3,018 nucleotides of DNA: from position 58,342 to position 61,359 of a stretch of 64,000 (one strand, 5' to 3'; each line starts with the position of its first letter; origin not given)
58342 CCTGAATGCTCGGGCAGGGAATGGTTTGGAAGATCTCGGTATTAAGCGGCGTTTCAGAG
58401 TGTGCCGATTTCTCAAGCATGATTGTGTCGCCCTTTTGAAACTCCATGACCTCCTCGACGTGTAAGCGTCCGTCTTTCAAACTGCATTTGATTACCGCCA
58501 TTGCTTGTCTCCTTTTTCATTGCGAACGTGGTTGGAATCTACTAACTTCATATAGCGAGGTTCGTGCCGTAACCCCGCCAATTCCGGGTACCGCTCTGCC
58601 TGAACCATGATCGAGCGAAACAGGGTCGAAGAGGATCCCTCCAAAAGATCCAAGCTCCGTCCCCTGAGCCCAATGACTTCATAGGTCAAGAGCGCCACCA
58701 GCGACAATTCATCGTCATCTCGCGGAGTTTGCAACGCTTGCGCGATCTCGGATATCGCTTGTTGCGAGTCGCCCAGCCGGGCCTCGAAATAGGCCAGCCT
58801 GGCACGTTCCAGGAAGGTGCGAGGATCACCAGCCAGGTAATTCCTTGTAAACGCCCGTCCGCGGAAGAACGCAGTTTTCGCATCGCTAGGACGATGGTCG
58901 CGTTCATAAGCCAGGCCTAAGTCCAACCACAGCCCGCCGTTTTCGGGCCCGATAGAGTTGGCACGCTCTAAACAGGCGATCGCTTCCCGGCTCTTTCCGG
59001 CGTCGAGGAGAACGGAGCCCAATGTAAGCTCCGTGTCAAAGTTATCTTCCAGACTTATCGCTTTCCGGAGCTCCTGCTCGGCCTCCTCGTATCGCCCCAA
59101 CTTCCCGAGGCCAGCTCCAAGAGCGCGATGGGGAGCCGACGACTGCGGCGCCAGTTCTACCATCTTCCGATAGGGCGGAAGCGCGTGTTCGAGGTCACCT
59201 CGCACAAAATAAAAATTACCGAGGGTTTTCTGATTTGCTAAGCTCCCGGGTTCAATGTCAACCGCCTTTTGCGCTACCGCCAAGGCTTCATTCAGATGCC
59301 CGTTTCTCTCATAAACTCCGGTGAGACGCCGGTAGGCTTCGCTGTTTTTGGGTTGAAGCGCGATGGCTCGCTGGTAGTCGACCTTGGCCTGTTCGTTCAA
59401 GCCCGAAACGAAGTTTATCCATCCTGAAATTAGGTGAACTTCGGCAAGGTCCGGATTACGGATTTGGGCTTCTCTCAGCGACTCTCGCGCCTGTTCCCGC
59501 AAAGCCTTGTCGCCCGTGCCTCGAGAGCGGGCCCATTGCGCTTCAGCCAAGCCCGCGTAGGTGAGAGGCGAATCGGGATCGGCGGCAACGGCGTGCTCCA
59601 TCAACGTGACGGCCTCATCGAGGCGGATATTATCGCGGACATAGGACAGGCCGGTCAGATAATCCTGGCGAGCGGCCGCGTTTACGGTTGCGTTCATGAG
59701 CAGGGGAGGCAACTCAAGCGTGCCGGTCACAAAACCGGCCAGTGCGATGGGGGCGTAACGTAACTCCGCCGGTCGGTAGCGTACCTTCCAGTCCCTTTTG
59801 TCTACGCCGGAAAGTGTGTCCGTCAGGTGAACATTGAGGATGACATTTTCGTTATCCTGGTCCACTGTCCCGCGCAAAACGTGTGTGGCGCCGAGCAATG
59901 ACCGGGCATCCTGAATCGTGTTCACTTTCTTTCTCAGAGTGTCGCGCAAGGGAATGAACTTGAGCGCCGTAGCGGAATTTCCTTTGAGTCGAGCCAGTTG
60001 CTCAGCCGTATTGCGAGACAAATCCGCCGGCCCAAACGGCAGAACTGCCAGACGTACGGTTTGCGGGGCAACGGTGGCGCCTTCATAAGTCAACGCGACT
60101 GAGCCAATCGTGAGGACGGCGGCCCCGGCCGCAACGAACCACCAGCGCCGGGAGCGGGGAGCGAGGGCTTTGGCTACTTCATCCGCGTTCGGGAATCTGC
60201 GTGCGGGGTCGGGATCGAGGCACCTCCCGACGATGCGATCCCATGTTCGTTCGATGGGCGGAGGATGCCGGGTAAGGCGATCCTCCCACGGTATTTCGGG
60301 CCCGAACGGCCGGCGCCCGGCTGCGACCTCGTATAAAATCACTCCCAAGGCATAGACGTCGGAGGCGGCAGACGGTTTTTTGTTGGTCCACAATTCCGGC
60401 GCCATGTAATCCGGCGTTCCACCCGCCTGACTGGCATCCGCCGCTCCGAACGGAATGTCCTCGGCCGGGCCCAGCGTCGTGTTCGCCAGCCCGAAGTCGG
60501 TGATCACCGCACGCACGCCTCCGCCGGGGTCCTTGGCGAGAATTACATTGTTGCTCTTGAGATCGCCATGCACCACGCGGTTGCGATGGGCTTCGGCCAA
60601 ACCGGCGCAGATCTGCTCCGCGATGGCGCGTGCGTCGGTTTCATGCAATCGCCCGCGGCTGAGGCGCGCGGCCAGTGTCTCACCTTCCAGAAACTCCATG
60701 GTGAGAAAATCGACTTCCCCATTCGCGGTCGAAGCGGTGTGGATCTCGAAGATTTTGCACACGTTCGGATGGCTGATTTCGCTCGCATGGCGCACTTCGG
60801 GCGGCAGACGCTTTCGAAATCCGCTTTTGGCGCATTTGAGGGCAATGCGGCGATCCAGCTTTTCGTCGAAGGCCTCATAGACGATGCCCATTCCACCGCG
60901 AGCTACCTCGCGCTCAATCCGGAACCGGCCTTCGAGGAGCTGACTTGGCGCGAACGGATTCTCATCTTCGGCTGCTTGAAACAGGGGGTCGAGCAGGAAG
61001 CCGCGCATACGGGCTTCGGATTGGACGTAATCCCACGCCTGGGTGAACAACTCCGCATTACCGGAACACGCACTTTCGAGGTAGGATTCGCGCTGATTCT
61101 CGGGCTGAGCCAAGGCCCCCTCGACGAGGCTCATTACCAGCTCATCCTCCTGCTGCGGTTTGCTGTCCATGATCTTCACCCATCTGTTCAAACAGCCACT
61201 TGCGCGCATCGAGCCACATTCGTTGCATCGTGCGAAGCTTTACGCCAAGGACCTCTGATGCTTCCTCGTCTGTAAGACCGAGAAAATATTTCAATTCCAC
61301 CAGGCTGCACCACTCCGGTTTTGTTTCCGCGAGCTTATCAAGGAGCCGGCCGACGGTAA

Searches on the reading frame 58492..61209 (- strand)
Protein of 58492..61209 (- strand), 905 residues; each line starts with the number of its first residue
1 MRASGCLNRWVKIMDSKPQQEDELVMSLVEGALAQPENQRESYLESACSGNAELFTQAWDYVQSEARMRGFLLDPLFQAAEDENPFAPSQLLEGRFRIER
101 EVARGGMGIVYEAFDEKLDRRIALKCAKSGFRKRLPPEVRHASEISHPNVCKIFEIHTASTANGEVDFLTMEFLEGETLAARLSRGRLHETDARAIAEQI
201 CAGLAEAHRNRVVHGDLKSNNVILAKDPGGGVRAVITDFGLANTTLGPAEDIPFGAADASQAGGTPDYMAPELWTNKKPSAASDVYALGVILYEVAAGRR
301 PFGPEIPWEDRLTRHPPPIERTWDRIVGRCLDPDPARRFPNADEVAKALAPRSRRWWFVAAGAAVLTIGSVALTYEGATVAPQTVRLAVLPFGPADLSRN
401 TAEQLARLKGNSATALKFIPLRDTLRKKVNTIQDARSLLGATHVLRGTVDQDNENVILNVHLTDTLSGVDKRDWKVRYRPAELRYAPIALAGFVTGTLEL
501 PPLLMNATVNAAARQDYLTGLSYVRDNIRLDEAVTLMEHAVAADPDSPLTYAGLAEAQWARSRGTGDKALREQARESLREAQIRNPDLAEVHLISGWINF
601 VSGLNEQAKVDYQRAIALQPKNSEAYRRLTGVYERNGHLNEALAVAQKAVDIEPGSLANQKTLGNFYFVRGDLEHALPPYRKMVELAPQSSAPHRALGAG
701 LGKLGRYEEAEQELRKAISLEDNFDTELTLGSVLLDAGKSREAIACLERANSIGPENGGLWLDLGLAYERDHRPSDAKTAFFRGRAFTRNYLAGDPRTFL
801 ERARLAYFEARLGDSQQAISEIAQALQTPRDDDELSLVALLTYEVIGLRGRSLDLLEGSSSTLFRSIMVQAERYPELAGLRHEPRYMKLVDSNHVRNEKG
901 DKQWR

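Call 18: search_protein_families(library=pfam, proteins=[window:58492-61209:-], max_evalue=0.00001)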
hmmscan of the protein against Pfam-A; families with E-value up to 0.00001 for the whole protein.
window:58492-61209:- (905 aa): 15 families
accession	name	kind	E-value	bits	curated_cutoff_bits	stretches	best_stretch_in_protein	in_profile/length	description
PF00069.31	Pkinase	-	4.4e-36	125.1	31.7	1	97-339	2-252/263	Protein kinase domain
PF07714.23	PK_Tyr_Ser-Thr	-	1e-22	81.1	23.1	1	97-303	2-206/258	Protein tyrosine and serine/threonine kinase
PF07719.23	TPR_2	-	9.7e-22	75.7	27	0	694-723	4-33/34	Tetratricopeptide repeat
PF13428.12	TPR_14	-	2.2e-19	68.4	23.5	0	728-765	5-42/44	Tetratricopeptide repeat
PF00515.34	TPR_1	-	3.2e-17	62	27.8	0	697-724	7-34/34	Tetratricopeptide repeat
PF13181.12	TPR_8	-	1.1e-16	59.9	25.7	0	702-722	12-32/34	Tetratricopeptide repeat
PF14559.12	TPR_19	-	7.8e-16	58.6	25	0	606-658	8-59/68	Tetratricopeptide repeat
PF13414.12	TPR_11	-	8.6e-16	57.8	26.8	0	605-637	10-42/42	TPR repeat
PF13431.12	TPR_17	-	1.9e-14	53.1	24.4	0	612-643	2-33/34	Tetratricopeptide repeat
PF13432.12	TPR_16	-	5.2e-13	49.6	32.7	0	728-783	1-55/65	Tetratricopeptide repeat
PF23914.1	TPR_CcmH_CycH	-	7.5e-09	36.1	42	0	529-625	65-157/158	Cytochrome c-type biogenesis protein H TPR domain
PF13371.12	TPR_9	-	1.4e-08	35.1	35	0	631-691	3-63/73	Tetratricopeptide repeat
PF13424.12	TPR_12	-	1.4e-07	32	30.1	0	696-750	8-71/77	Tetratricopeptide repeat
PF12895.13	ANAPC3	-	3.3e-07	30.9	27.2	0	636-716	2-81/82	Anaphase-promoting complex, cyclosome, subunit 3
PF13374.12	TPR_10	-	6.5e-06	26.4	27.5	0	697-719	8-30/42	Tetratricopeptide repeat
